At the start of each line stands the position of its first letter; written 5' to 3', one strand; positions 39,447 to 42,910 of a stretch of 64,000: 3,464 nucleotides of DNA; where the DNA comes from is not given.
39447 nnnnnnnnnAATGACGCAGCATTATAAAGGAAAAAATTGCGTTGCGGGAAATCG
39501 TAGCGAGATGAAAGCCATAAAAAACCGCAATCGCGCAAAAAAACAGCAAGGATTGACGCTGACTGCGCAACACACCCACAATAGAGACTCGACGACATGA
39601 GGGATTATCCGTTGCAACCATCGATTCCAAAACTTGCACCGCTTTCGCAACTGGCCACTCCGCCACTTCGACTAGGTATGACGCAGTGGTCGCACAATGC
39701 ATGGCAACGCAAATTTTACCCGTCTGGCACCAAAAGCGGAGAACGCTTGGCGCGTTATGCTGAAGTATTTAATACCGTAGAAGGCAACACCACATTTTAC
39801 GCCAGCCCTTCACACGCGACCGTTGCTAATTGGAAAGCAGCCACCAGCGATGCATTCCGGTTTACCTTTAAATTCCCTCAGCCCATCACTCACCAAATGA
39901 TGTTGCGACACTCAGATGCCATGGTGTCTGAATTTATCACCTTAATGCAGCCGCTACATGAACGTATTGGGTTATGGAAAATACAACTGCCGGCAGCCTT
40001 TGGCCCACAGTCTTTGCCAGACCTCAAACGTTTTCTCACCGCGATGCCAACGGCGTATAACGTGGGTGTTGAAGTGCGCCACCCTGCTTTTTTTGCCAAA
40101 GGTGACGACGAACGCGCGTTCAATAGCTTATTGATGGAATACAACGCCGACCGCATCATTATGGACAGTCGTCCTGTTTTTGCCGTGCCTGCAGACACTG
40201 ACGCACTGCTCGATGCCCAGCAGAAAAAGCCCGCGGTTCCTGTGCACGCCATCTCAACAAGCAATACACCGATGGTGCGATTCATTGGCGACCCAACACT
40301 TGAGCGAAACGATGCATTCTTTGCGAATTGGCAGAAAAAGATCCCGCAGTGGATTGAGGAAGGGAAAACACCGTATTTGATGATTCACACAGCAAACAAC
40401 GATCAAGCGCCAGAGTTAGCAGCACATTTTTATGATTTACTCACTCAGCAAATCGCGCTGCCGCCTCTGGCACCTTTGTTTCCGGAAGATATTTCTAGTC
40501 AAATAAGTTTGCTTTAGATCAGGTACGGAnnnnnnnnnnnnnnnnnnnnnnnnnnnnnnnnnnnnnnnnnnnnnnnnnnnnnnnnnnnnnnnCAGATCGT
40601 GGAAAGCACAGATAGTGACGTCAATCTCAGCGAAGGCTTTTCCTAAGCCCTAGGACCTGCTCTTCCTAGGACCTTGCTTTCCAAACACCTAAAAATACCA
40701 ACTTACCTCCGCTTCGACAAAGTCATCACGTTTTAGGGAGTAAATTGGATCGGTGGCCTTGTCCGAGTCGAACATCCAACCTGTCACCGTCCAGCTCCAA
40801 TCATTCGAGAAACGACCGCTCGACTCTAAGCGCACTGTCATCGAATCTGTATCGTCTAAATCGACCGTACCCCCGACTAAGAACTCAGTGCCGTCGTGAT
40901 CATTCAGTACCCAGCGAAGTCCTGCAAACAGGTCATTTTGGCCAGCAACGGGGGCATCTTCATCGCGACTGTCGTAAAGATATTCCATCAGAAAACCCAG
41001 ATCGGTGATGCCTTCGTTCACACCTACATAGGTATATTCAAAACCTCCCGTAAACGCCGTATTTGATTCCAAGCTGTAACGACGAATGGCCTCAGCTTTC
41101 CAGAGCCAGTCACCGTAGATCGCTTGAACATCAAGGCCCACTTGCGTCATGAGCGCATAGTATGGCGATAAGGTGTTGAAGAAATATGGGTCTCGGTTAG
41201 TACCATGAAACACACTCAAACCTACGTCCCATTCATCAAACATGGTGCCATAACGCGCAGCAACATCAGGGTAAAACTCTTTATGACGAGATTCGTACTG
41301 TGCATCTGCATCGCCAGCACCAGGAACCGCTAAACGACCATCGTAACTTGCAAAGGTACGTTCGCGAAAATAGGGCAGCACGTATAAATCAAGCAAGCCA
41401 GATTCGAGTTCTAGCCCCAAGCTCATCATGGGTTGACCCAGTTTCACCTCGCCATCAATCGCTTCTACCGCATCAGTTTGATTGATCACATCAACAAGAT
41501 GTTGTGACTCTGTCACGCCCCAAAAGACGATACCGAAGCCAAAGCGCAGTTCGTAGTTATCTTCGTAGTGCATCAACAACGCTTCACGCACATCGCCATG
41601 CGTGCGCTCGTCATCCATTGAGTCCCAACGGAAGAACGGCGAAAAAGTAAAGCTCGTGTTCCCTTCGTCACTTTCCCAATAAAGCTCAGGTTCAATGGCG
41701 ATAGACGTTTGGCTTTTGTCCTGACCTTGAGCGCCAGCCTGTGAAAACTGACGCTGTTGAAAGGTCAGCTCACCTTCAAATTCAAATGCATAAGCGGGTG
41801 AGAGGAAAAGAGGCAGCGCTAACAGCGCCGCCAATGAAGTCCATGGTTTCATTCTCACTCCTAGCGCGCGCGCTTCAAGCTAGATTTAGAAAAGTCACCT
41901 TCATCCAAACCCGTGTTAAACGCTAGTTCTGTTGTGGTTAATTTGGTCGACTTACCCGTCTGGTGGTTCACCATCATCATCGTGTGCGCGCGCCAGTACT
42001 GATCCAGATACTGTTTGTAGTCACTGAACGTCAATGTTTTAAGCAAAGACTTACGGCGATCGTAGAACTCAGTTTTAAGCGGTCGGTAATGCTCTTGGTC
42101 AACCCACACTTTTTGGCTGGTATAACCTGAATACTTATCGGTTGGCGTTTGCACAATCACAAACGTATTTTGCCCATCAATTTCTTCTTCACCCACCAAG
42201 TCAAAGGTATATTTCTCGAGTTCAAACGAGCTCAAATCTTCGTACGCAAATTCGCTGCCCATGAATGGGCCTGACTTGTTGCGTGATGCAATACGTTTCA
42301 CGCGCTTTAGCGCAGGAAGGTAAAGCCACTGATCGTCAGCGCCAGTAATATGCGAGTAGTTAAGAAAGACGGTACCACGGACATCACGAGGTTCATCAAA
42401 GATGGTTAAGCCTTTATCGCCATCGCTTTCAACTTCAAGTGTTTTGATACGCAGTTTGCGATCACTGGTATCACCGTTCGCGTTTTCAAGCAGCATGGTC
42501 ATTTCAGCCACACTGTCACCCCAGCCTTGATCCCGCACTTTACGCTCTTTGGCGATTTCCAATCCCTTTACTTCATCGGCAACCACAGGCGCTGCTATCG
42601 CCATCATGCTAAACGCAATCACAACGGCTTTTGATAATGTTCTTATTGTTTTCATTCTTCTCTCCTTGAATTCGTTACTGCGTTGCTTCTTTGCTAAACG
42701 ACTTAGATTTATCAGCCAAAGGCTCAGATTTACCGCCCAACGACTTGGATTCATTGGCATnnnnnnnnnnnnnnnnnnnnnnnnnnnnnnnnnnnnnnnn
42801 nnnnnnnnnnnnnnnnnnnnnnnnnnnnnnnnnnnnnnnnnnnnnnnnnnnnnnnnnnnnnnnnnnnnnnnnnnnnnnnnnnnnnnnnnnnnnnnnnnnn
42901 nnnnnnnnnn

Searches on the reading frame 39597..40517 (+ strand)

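Call 36: search_protein_families(library=pfam, proteins=[window:39597-40517:+], max_evalue=1)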
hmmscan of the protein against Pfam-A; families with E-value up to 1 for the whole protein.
window:39597-40517:+ (306 aa): 1 family
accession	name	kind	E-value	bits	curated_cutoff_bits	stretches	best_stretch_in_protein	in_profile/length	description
PF01904.24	DUF72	-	1.4e-54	185.9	25.3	1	41-280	1-216/217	Protein of unknown function DUF72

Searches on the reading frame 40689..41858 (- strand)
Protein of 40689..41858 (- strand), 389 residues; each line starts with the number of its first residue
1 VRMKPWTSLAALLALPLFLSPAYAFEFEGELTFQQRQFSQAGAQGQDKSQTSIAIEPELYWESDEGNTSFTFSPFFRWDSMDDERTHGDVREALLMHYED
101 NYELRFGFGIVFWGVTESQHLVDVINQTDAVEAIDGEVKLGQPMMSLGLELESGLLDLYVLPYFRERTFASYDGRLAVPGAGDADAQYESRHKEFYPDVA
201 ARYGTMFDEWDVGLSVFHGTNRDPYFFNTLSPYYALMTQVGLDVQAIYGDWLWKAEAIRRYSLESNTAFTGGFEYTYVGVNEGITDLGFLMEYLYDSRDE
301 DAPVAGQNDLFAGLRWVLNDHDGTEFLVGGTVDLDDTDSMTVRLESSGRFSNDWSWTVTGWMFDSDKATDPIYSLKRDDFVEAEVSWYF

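Call 7: search_protein_families(library=pfam, proteins=[window:40689-41858:-])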
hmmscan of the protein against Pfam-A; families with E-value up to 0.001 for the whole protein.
window:40689-41858:- (389 aa): 0 families

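Call 8: search_protein_families(library=ncbifam, proteins=[window:40689-41858:-])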
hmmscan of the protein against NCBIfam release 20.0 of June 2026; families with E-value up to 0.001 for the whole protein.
window:40689-41858:- (389 aa): 0 families

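Call 36: search_protein_families(library=pfam, proteins=[window:40689-41858:-], max_evalue=1)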
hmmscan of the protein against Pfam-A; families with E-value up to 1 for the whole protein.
window:40689-41858:- (389 aa): 0 families

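Call 38: search_solved_structures(query=window:40689-41858:-, max_evalue=1)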
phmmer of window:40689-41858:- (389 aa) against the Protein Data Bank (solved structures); distinct sequences matched with E-value up to 1: 1.
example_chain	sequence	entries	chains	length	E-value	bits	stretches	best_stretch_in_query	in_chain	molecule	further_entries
5zkv_A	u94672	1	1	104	0.86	11.8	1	267-330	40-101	Cytochrome c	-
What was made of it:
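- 40689..41858 (-): 389-aa protein with no Pfam domain. It is probably an outer-membrane barrel; some sources name it porin or alginate-export-like. No Pfam or PDB sequence match (calls 7, 36, 38).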

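Call 57: find_homologous_proteins(query=window:40689-41858:-)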
Query window:40689-41858:- (389 aa): 4726 proteins with E <= 0.001 among 8000 candidates; the best 120 are listed.
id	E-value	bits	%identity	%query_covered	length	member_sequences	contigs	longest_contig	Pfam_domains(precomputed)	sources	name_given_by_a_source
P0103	4.2e-254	861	96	99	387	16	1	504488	-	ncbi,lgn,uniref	ncbi:hypothetical protein [Enterovibrio calviensis]|uniref:hypothetical protein n=1 Tax=Enterovibrio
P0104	1.9e-212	724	80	100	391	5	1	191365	-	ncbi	ncbi:hypothetical protein [Enterovibrio qingdaonensis]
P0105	7.9e-200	682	78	94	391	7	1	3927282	-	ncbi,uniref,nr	ncbi:hypothetical protein [Grimontia sp. NTOU-MAR1]|uniref:hypothetical protein n=1 Tax=Grimontia sp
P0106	5.1e-178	610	69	97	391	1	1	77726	-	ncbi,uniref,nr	ncbi:hypothetical protein [Grimontia marina]|uniref:Porin domain-containing protein n=1 Tax=Grimonti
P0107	1.6e-174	599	66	97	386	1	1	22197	-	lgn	-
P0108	1.6e-173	595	67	96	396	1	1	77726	-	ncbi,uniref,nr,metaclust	ncbi:hypothetical protein [Grimontia marina]|uniref:Alginate export domain-containing protein n=1 Ta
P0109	1.3e-133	464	57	95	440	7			-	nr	nr:hypothetical protein [Photobacterium aphoticum]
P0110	9.0e-132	458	53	100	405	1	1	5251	-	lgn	-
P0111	2.8e-131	456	55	94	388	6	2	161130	-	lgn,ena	-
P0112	4.3e-131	456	54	98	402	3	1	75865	-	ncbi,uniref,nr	ncbi:hypothetical protein [Photobacterium aquae]|uniref:hypothetical protein n=1 Tax=Photobacterium 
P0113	9.4e-131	455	55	98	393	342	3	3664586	-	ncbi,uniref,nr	ncbi:hypothetical protein [Vibrio harveyi]|uniref:hypothetical protein n=1 Tax=Vibrio harveyi TaxID=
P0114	4.3e-130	452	56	94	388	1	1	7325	-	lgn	-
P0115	5.4e-130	452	53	98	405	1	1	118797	-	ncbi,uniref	ncbi:hypothetical protein [Photobacterium nomapromontoriensis]|uniref:hypothetical protein n=1 Tax=P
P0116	1.2e-128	448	55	95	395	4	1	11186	-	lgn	-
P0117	2.7e-128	447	53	100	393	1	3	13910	-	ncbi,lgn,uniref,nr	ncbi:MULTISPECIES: hypothetical protein [unclassified Vibrio]|uniref:hypothetical protein n=1 Tax=un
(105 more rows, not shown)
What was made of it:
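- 40689..41858 (-): It belongs to a large family whose UniRef names include 'Porin' and 'Alginate export domain' (call 57).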

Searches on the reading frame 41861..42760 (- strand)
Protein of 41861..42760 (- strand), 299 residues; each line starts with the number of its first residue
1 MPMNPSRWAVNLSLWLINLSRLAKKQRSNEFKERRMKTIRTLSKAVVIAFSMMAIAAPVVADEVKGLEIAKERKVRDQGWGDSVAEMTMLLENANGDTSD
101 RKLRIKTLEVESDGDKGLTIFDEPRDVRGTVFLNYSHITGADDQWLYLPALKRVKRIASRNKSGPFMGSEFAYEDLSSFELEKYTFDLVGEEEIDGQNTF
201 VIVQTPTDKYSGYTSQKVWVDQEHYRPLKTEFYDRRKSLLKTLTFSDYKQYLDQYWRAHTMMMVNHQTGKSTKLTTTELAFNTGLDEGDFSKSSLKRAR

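Call 7: search_protein_families(library=pfam, proteins=[window:41861-42760:-])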
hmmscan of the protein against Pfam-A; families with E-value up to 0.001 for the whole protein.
window:41861-42760:- (299 aa): 3 families
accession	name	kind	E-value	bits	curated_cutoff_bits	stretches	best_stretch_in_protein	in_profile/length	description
PF17131.11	LolA_like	-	2e-67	226.8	30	1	115-297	3-184/184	Outer membrane lipoprotein-sorting protein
PF07044.18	DUF1329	-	9.1e-10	38.8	23.1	1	120-194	146-227/368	Protein of unknown function (DUF1329)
PF03888.20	MucB_RseB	-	2.7e-07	30.8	22.3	1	181-249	98-164/178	MucB/RseB N-terminal domain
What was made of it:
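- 41861..42760 (-): LolA-like periplasmic carrier. This is the longest ORF; the true start is probably later, because it overlaps the end of the MMPL gene. Pfam LolA_like 2e-67 (call 7).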

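Call 8: search_protein_families(library=ncbifam, proteins=[window:41861-42760:-])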
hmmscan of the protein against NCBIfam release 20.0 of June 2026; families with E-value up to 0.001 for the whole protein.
window:41861-42760:- (299 aa): 0 families
